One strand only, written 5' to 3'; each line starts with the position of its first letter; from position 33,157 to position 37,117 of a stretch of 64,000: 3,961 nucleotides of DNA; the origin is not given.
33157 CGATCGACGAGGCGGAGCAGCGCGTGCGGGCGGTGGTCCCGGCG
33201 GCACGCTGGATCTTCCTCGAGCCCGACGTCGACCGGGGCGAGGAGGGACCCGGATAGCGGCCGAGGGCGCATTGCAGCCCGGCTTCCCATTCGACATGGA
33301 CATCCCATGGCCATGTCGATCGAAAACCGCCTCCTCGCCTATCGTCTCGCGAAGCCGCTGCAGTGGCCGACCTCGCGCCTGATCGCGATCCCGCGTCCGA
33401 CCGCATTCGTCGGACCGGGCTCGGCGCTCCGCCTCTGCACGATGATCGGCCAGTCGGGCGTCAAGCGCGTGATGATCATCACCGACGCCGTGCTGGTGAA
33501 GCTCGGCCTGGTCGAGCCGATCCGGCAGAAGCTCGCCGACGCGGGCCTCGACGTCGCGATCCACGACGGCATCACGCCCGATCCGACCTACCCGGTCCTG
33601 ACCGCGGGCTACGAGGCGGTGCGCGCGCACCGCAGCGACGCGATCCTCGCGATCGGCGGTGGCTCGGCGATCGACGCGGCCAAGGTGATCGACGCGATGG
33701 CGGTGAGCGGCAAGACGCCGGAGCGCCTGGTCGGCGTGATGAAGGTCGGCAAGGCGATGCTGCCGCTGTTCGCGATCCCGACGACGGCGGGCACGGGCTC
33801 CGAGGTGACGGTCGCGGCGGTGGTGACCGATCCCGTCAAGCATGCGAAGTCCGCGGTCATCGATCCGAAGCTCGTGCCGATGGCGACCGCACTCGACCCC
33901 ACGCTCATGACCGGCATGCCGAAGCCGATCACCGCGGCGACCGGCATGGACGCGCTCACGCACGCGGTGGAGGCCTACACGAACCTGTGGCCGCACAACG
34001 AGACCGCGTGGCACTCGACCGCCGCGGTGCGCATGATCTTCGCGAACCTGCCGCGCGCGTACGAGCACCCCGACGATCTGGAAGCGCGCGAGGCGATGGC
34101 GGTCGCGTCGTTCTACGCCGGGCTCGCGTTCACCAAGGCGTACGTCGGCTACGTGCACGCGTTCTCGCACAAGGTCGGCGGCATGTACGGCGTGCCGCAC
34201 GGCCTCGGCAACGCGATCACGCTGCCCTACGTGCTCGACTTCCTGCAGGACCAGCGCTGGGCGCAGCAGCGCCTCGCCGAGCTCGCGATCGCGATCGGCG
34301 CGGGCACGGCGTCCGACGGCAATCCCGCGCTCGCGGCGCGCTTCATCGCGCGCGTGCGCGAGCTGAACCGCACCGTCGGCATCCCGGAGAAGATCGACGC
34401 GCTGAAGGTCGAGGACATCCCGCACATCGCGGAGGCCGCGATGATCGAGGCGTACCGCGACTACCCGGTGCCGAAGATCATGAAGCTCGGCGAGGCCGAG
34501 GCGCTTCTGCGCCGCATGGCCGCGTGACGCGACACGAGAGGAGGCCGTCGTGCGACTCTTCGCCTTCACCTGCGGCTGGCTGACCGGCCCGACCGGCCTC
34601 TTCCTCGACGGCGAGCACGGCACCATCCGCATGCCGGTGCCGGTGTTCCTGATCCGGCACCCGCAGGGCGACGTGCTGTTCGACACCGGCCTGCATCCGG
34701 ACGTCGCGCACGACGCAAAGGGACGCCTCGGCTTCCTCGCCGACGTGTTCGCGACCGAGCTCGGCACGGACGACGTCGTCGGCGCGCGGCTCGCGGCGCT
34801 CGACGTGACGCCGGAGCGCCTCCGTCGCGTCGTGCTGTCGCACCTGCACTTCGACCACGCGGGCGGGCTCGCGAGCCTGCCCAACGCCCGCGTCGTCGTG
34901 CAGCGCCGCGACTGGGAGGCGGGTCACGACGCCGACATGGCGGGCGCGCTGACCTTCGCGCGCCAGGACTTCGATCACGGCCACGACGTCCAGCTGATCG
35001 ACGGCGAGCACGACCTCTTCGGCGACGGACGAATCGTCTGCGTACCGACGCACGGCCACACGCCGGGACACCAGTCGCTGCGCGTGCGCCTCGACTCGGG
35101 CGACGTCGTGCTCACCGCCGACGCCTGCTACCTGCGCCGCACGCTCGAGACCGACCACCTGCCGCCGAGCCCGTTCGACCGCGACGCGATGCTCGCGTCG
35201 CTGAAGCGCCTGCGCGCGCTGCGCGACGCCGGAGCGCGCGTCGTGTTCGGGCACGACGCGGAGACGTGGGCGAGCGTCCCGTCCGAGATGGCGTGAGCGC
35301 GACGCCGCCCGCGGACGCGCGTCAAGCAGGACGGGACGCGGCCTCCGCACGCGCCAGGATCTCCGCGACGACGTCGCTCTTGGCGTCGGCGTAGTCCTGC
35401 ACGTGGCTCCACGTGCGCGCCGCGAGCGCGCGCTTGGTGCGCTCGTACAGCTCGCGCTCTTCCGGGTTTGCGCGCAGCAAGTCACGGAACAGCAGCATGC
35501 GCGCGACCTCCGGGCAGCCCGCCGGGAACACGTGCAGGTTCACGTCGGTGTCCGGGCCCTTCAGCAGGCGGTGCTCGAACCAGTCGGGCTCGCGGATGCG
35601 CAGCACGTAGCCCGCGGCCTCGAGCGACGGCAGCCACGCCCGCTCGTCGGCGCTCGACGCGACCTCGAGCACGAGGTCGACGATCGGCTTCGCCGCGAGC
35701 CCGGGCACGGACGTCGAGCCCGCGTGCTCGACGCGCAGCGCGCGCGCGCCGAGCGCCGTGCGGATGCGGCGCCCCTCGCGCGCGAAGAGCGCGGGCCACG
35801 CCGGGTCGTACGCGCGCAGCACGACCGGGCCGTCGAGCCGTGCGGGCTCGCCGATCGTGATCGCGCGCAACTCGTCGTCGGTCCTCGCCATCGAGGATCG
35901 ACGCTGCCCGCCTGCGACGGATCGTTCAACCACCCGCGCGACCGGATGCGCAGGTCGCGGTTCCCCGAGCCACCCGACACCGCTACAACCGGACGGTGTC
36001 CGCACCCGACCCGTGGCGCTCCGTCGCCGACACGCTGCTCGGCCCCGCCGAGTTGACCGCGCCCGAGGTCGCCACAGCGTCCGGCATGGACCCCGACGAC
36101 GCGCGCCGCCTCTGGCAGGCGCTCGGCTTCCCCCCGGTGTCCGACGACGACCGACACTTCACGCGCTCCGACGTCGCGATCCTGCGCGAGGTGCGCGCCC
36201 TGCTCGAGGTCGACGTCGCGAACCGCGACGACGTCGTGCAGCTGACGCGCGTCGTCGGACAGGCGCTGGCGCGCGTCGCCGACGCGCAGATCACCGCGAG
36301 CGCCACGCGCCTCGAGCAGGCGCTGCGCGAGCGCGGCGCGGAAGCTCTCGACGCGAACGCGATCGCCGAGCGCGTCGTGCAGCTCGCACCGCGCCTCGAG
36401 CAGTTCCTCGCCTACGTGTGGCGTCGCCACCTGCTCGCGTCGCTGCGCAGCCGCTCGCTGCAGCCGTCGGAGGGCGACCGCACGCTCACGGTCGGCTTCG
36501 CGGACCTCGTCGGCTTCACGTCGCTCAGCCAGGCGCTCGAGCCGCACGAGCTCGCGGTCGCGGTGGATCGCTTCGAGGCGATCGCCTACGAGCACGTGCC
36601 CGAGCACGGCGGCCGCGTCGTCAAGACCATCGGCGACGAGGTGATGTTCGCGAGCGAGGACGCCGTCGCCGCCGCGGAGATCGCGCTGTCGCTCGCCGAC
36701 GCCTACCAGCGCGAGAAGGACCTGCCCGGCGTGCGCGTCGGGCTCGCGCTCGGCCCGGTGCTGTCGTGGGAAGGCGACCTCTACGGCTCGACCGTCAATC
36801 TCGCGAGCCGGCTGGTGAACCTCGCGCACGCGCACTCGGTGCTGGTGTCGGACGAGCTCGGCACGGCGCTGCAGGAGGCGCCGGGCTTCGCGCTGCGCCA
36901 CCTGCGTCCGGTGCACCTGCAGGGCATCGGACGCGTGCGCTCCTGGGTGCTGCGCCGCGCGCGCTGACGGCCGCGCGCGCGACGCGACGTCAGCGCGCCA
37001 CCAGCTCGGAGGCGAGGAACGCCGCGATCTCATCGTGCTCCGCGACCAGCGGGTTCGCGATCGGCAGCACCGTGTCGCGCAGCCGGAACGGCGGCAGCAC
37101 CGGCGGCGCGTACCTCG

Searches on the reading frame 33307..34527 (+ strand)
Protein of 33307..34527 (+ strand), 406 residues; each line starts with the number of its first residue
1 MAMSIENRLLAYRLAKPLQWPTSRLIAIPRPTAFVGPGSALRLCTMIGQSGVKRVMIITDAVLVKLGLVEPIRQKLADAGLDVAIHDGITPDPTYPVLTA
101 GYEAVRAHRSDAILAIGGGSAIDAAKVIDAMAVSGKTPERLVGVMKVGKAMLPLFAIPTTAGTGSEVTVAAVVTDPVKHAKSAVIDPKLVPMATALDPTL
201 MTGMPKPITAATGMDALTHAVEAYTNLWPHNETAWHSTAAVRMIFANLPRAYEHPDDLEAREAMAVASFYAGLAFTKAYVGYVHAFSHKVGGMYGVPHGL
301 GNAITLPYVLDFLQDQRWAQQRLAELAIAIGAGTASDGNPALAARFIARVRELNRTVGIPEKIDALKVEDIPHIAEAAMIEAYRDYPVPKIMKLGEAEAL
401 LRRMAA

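Call 77: search_protein_families(library=pfam, proteins=[window:33307-34527:+], max_evalue=0.0001)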
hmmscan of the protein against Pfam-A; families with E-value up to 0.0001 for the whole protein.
window:33307-34527:+ (406 aa): 3 families
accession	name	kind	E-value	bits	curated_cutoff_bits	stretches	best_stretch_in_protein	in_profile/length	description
PF00465.25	Fe-ADH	-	2.7e-44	151.2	31.3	1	33-198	4-168/168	Iron-containing alcohol dehydrogenase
PF25137.1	ADH_Fe_C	-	7.5e-44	150.2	27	1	209-402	1-191/194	Fe-containing alcohol dehydrogenase family, C-terminal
PF13685.12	Fe-ADH_2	-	4.3e-12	46.7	28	1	35-129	2-94/149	Iron-containing alcohol dehydrogenase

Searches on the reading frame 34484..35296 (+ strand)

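Call 48: search_protein_families(library=pfam, proteins=[window:34484-35296:+], max_evalue=0.001)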
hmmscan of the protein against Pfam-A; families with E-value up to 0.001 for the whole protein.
window:34484-35296:+ (270 aa): 2 families
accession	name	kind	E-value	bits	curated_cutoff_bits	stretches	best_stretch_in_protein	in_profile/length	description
PF00753.33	Lactamase_B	-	5.9e-26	92.1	22.7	1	51-257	5-196/196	Metallo-beta-lactamase superfamily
PF12706.13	Lactamase_B_2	-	0.00089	19.3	27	0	109-214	27-143/200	Beta-lactamase superfamily domain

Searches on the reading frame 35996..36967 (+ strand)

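Call 48: search_protein_families(library=pfam, proteins=[window:35996-36967:+], max_evalue=0.001)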
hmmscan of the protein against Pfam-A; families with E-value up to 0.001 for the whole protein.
window:35996-36967:+ (323 aa): 2 families
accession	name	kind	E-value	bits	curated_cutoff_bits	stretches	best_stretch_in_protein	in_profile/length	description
PF00211.25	Guanylate_cyc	-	1.5e-16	60.9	21.9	1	163-319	8-181/183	Adenylate and Guanylate cyclase catalytic domain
PF16701.10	Ad_Cy_reg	-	4.7e-11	43.3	28.6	1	16-141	53-177/186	Adenylate cyclase regulatory domain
